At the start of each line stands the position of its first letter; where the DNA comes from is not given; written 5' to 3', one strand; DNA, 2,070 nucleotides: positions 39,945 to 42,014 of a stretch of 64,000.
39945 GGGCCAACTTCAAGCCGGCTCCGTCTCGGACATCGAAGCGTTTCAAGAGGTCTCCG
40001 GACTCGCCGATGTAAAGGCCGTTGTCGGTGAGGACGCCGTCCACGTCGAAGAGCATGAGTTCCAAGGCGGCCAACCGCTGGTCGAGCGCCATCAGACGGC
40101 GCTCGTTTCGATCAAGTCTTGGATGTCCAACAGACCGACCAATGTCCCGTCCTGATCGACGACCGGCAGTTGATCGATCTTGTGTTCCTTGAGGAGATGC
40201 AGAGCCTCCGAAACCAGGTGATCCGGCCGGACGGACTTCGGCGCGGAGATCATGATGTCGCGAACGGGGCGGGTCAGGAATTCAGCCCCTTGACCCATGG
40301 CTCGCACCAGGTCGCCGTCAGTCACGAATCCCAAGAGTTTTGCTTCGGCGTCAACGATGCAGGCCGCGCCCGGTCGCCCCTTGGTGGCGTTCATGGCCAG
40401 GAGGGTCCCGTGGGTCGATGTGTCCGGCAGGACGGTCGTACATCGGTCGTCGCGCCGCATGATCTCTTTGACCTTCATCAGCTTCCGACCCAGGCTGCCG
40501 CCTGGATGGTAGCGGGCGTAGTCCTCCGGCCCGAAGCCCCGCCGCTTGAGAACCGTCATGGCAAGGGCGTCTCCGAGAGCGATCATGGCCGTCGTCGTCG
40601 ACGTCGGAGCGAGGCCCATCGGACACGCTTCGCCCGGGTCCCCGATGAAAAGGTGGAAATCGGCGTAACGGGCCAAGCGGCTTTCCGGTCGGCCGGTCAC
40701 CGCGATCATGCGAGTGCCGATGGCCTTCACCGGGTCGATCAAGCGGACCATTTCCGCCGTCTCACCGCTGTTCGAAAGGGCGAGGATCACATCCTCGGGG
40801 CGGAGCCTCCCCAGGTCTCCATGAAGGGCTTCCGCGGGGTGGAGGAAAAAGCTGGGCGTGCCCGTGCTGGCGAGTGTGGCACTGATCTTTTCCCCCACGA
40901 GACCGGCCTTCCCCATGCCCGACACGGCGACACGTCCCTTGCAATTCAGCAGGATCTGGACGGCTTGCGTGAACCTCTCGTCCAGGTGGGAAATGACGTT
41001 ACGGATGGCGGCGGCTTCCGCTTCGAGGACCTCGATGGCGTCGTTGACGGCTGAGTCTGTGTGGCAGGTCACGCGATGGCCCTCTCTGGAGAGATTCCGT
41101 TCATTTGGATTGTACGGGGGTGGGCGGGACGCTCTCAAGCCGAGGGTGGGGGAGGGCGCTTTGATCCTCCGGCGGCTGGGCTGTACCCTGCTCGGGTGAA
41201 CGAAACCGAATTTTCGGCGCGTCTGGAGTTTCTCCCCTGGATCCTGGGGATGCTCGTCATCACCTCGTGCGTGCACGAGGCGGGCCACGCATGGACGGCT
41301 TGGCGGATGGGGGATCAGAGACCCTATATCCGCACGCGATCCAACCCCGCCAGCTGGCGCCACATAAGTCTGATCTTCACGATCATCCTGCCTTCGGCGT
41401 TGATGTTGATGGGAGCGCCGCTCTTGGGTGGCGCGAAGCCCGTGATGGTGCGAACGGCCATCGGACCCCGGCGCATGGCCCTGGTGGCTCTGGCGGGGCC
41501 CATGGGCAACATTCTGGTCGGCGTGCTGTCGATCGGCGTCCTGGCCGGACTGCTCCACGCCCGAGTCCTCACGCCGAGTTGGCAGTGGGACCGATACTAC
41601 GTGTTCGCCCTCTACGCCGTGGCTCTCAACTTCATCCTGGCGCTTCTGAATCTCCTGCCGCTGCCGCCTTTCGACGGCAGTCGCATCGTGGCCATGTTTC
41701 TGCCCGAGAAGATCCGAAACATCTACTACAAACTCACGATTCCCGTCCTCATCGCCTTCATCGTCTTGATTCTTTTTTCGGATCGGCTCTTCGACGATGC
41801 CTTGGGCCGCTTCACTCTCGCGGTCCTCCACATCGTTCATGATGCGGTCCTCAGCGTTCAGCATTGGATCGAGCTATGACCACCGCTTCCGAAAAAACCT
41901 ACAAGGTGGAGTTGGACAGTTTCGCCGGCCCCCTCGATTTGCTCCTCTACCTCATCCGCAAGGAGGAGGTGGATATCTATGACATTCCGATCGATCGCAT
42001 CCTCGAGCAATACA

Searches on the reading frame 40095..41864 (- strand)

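Call 80: search_protein_families(library=pfam, proteins=[window:40095-41864:-], max_evalue=0.00001)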
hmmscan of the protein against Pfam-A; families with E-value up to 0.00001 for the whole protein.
window:40095-41864:- (590 aa): 2 families
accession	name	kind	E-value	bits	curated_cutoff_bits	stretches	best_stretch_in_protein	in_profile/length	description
PF01380.27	SIS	-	2e-25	89.5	25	1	306-436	2-130/131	SIS domain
PF00571.33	CBS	-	5.8e-20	71.8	24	1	534-586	1-53/57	CBS domain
